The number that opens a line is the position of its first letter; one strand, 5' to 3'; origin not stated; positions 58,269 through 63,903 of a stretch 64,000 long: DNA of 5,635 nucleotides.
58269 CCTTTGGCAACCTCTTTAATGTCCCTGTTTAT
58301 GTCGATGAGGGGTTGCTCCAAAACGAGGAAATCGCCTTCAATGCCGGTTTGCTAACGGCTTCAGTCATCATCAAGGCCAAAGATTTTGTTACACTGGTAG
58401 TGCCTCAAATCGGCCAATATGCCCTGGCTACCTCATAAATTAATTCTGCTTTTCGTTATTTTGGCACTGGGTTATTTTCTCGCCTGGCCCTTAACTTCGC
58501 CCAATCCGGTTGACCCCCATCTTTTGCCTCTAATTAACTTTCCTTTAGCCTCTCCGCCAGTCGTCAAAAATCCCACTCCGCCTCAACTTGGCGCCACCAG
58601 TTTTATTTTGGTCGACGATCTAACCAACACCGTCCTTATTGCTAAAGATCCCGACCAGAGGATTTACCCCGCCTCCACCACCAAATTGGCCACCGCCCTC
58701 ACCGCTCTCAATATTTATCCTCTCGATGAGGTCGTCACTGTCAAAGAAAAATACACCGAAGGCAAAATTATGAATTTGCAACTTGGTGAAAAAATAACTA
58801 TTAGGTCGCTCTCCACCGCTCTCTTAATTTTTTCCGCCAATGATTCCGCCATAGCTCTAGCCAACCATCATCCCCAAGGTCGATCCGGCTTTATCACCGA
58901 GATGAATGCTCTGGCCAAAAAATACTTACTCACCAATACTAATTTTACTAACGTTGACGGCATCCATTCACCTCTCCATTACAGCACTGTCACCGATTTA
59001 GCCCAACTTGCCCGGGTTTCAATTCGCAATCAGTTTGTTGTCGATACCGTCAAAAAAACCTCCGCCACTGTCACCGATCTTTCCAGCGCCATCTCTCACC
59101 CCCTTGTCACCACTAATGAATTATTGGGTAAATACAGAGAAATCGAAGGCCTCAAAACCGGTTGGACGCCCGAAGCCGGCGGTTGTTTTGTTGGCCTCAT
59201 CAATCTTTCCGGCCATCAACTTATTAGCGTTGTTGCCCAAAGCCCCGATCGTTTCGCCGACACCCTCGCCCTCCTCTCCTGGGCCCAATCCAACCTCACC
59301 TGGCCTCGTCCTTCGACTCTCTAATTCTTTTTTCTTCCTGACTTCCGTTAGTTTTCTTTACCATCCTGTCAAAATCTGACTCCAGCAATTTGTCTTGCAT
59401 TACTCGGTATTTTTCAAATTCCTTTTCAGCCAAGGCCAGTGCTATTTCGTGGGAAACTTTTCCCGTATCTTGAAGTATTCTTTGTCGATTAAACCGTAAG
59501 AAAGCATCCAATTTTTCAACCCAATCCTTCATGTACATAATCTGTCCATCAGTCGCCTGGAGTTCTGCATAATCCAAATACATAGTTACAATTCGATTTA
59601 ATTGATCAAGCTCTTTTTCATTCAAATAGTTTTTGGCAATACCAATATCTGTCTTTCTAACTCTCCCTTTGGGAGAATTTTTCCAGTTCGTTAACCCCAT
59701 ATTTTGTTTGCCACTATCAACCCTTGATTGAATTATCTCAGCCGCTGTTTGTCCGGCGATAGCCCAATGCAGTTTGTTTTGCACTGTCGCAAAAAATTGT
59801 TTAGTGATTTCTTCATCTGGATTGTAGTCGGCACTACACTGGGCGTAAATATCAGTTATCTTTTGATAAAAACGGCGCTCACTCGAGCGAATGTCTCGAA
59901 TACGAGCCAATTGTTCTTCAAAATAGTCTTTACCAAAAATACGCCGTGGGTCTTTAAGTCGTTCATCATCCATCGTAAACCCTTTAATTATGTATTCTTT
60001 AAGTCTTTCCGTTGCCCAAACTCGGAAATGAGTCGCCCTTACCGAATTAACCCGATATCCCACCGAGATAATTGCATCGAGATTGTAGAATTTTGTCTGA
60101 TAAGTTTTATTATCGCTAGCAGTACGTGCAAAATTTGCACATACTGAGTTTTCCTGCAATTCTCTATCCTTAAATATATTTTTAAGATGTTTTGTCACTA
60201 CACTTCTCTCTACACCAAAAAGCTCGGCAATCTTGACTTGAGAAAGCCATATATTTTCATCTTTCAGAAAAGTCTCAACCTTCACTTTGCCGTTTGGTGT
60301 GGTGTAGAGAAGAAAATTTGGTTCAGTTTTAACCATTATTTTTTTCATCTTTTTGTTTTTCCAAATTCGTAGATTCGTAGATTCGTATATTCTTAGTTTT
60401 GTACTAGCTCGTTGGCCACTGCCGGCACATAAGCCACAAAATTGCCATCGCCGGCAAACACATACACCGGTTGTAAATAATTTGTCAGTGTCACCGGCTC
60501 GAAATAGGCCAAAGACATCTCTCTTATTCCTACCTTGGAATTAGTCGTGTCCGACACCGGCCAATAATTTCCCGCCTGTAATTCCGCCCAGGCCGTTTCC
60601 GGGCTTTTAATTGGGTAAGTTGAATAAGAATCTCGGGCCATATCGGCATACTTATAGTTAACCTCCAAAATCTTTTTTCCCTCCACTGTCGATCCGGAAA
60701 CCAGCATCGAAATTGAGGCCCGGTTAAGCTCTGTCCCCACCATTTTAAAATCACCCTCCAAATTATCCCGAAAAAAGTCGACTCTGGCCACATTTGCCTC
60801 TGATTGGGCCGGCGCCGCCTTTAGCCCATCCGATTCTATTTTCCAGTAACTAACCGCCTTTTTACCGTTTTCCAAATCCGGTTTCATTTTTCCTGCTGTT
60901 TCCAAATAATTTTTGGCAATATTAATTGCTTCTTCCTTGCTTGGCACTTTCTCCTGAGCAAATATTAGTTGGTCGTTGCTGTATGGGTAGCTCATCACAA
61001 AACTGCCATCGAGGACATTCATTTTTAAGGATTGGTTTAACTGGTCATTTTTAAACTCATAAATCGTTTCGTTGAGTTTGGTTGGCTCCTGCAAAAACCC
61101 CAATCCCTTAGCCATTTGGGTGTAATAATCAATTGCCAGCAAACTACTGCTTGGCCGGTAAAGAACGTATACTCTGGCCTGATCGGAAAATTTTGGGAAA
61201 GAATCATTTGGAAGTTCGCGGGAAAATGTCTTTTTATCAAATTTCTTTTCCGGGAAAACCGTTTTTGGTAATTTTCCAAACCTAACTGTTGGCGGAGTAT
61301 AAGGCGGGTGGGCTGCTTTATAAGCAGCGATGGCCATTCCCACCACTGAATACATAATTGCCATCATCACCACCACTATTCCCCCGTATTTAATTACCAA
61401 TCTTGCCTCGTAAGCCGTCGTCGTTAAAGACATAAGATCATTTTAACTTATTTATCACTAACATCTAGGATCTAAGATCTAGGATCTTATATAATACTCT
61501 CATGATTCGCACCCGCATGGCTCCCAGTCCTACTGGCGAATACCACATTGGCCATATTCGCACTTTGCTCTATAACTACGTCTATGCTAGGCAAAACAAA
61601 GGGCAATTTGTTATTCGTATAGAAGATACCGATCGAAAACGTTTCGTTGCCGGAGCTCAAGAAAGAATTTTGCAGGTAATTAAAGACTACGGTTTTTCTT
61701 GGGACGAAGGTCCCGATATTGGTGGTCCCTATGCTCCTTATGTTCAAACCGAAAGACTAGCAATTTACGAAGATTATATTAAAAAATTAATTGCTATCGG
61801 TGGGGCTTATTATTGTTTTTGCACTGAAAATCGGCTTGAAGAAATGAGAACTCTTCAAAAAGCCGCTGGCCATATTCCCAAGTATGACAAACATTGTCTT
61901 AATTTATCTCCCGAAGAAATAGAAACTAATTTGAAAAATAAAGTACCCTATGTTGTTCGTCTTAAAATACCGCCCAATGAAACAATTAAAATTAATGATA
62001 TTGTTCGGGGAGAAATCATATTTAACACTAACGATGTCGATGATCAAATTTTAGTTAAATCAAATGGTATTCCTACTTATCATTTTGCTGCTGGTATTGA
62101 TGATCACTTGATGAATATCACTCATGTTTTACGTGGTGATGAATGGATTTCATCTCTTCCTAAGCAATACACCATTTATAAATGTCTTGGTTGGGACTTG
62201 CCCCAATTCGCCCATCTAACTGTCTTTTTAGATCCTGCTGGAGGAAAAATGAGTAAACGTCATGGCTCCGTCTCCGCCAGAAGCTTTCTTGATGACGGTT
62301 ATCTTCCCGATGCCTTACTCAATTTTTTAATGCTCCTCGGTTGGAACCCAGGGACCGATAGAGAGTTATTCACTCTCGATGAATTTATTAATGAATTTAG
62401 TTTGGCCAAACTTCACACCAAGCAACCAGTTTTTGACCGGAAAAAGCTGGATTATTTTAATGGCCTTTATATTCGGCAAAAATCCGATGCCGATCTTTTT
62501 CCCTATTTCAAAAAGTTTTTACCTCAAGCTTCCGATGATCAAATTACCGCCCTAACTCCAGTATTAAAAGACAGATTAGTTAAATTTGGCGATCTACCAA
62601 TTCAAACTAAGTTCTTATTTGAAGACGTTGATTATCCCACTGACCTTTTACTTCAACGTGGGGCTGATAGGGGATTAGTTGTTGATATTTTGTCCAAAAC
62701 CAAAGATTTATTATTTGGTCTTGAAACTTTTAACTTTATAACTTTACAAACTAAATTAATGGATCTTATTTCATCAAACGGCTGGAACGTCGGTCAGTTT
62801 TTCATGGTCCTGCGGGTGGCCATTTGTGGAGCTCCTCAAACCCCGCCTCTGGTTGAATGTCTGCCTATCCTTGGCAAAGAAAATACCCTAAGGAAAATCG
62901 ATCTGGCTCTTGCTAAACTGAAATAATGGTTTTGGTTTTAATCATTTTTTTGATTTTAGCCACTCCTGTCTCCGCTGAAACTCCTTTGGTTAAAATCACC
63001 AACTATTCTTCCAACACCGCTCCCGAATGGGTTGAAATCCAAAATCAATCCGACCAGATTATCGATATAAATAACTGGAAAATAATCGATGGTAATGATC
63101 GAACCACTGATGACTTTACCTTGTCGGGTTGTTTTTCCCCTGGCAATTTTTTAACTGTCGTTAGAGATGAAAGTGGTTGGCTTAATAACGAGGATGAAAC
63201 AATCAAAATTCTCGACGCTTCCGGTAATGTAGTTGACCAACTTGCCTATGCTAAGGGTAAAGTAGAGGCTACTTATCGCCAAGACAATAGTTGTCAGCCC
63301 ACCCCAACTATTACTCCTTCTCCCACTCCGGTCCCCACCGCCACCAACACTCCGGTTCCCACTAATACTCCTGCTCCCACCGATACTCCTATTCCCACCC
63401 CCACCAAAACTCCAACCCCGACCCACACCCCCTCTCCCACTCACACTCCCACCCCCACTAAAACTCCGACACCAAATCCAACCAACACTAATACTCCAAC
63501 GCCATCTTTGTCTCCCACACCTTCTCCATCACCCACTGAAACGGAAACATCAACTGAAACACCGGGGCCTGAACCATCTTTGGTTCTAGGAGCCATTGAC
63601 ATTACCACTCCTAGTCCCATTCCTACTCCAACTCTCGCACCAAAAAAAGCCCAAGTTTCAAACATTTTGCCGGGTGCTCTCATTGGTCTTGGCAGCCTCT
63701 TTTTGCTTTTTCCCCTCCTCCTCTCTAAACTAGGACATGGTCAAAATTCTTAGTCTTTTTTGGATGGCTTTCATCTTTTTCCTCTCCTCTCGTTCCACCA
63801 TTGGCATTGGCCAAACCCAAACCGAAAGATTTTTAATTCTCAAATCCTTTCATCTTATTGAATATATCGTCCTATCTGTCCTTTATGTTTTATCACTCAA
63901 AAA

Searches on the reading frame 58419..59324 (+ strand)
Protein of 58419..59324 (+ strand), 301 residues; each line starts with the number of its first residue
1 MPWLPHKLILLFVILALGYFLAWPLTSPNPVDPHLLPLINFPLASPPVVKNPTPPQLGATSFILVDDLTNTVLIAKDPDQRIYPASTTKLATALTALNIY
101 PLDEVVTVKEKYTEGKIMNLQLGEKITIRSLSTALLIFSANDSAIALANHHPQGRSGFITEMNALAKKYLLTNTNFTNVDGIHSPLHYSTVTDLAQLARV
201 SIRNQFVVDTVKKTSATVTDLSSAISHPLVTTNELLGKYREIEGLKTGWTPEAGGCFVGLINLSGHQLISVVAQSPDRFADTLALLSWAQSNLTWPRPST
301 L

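Call 7: search_protein_families(library=pfam, proteins=[window:58419-59324:+], max_evalue=0.001)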
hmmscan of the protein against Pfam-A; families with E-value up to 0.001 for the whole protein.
window:58419-59324:+ (301 aa): 2 families
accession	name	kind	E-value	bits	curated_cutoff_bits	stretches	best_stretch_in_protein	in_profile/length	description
PF00768.25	Peptidase_S11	-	1.5e-43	149.4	27.6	1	50-274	3-236/239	D-alanyl-D-alanine carboxypeptidase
PF02113.21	Peptidase_S13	-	3.9e-05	23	22.8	1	55-128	12-86/444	D-Ala-D-Ala carboxypeptidase 3 (S13) family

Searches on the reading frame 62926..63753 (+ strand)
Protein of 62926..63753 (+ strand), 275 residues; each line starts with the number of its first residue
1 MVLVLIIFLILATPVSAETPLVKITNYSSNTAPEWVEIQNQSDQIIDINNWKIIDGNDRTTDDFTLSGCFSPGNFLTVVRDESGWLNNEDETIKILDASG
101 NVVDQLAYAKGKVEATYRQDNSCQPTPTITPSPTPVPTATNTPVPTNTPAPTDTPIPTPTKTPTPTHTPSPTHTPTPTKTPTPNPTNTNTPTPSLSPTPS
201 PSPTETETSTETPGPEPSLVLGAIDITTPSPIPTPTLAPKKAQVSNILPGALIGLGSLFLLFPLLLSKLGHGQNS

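Call 7: search_protein_families(library=pfam, proteins=[window:62926-63753:+], max_evalue=0.001)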
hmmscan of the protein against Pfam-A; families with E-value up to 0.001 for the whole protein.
window:62926-63753:+ (275 aa): 1 family
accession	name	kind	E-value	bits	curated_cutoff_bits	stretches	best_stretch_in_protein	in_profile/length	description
PF00932.25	LTD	-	6.8e-12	46.2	34.3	1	21-109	7-108/109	Lamin Tail Domain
